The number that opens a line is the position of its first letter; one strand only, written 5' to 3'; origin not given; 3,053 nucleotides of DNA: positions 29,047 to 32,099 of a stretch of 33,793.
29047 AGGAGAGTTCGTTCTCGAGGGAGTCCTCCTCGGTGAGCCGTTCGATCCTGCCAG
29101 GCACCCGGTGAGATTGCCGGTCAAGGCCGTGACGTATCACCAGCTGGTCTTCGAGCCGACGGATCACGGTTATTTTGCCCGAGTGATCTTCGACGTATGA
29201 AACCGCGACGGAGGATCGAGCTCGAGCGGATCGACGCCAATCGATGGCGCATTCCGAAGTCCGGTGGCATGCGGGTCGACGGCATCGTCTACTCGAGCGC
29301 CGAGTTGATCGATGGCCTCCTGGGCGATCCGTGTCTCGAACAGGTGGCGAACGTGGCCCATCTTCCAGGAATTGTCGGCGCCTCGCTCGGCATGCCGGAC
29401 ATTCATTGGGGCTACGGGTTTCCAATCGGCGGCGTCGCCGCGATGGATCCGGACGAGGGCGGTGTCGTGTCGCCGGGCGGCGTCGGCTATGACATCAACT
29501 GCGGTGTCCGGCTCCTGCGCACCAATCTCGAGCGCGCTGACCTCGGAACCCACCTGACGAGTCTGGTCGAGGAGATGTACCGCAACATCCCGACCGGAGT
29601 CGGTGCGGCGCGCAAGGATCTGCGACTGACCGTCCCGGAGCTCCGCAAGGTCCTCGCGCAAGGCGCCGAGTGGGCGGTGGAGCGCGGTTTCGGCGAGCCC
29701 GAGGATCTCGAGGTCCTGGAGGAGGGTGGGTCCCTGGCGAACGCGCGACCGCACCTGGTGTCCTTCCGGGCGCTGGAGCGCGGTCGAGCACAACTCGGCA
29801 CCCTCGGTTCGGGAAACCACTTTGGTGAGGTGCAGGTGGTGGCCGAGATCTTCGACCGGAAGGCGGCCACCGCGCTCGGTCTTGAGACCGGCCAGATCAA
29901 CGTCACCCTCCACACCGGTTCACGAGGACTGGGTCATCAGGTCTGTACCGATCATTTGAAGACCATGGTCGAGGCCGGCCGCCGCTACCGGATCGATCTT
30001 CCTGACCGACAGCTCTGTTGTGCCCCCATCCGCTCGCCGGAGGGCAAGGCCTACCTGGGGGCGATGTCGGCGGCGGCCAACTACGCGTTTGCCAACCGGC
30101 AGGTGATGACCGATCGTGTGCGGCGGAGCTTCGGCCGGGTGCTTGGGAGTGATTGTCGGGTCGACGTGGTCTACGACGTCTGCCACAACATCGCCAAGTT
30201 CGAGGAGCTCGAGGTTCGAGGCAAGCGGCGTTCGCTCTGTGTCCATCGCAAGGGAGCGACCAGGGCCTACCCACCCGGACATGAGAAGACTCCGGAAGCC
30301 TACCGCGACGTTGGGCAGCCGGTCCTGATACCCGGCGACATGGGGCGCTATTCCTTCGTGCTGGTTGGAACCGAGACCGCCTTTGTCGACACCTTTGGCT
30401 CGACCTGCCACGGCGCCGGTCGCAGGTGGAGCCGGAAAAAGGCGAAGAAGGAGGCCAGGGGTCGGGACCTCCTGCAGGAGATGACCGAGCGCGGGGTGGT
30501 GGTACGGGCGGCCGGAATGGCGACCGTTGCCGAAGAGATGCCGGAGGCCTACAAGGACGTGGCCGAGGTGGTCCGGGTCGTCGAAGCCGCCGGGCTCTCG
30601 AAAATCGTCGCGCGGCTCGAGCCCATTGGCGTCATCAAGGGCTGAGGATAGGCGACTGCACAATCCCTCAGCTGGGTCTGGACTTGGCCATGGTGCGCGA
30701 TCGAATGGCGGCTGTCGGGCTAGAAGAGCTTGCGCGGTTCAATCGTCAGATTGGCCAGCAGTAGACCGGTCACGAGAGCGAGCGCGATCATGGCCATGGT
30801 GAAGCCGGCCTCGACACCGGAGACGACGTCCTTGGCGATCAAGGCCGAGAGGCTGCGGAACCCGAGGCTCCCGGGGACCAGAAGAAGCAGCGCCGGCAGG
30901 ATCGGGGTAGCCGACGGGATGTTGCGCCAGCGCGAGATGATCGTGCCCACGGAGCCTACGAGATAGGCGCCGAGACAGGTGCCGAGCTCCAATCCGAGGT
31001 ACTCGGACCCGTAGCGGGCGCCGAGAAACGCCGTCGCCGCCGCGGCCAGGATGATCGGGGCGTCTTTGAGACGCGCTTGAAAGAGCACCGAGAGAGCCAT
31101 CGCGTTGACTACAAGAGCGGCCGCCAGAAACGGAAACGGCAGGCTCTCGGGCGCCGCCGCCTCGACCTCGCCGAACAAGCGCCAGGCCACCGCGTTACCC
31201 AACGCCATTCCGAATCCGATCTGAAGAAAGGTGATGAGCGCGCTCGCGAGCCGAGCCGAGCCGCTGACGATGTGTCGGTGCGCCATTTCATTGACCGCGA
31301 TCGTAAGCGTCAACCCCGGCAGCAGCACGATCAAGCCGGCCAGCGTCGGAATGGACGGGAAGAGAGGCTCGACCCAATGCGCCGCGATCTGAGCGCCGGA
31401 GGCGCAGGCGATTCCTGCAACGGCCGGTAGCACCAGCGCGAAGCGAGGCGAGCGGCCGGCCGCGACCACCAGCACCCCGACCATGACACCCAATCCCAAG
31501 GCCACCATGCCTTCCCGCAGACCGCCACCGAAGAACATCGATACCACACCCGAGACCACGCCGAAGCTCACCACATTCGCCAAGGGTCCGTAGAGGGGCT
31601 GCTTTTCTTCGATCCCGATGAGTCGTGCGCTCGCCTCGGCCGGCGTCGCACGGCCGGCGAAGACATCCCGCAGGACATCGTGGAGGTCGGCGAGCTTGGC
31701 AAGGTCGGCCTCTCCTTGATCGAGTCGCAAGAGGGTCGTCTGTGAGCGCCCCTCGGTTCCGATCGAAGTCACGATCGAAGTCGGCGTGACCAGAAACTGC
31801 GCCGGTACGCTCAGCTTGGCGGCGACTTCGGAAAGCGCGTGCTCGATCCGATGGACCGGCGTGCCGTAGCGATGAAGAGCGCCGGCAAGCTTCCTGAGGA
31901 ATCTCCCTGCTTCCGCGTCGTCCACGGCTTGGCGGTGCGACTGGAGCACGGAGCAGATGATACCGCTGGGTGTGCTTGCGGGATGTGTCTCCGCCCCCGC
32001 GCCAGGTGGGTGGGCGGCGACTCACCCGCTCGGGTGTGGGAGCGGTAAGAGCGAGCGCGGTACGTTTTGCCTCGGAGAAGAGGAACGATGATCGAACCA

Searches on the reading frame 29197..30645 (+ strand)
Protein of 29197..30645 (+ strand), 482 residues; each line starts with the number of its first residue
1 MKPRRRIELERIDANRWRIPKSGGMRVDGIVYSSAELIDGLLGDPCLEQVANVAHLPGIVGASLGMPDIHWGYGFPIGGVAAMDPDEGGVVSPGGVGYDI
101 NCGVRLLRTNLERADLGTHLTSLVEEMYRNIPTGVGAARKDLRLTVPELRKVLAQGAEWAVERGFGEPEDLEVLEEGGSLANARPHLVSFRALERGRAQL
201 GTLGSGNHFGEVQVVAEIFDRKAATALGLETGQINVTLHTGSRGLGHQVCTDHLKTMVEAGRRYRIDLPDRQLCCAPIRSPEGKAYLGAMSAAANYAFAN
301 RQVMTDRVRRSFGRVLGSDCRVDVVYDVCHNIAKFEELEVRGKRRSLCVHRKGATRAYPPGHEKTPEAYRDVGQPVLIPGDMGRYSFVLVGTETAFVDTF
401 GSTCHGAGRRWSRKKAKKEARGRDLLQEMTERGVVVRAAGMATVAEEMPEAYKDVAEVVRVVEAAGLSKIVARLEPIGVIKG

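Call 10: search_protein_families(library=pfam, proteins=[window:29197-30645:+], max_evalue=0.001)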
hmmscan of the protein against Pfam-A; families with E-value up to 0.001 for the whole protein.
window:29197-30645:+ (482 aa): 1 family
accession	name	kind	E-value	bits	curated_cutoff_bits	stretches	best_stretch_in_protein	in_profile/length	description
PF01139.22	RtcB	-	2.1e-172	574.6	27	1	49-482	1-426/426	tRNA-splicing ligase RtcB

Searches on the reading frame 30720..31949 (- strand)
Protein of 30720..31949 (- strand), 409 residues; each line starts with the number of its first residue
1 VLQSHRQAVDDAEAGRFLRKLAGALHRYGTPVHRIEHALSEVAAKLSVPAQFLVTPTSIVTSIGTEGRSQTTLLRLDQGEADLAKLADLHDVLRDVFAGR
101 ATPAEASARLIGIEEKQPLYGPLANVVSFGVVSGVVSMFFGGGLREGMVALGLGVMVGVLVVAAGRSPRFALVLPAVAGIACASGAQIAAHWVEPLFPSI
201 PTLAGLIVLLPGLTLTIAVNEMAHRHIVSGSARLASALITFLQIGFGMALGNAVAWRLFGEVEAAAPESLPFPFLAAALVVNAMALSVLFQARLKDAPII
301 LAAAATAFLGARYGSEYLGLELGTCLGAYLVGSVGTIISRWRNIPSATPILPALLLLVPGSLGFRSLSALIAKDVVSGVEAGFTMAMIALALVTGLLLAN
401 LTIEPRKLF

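Call 10: search_protein_families(library=pfam, proteins=[window:30720-31949:-], max_evalue=0.001)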
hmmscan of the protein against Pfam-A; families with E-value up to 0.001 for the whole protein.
window:30720-31949:- (409 aa): 2 families
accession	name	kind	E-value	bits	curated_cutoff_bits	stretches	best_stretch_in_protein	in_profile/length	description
PF06738.18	ThrE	-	2.5e-58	197.9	26.3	2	17-252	2-238/241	Putative threonine/serine exporter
PF12821.13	ThrE_2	-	1.3e-11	45.3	27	1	279-400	5-127/129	Threonine/Serine exporter, ThrE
